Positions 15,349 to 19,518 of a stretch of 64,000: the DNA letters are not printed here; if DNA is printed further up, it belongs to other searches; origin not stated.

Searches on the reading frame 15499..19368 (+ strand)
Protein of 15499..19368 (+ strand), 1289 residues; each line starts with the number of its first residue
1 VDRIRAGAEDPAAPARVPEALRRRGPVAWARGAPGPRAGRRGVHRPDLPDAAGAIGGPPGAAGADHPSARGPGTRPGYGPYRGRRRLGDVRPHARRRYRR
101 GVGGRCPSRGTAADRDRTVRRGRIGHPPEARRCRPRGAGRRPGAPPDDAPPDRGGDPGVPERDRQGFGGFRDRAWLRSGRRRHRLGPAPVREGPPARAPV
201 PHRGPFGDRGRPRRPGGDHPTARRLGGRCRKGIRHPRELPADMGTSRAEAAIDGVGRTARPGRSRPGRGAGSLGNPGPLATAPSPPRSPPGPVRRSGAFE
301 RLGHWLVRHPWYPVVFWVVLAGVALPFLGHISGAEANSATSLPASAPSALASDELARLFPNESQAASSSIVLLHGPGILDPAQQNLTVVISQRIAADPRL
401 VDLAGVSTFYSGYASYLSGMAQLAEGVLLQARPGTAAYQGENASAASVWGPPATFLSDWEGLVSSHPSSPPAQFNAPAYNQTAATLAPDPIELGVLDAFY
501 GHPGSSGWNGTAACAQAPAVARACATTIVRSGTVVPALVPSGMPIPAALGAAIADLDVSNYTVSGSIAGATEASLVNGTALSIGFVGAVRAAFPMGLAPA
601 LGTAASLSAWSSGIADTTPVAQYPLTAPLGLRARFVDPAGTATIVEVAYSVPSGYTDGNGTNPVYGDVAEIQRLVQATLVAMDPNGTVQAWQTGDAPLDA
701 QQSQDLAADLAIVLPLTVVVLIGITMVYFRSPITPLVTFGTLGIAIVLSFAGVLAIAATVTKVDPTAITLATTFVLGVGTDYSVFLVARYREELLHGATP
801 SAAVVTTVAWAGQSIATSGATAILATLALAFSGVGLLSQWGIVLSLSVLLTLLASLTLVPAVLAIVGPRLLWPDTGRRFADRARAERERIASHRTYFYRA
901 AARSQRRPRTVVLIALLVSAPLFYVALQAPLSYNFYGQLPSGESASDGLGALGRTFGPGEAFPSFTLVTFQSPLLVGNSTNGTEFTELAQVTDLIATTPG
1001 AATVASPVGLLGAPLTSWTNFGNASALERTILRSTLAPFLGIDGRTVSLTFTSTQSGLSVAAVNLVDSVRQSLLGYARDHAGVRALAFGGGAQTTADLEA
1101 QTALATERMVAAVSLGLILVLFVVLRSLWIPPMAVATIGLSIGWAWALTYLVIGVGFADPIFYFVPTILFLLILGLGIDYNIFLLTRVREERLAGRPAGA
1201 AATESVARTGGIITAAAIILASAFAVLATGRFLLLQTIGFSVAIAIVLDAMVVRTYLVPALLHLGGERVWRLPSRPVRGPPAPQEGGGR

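Call 10: search_protein_families(library=pfam, proteins=[window:15499-19368:+], max_evalue=0.001)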
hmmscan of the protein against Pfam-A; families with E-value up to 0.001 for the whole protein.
window:15499-19368:+ (1289 aa): 1 family
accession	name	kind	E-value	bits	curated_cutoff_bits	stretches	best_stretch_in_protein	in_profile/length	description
PF03176.21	MMPL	-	1e-77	261.8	20.5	2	625-910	71-332/333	MMPL family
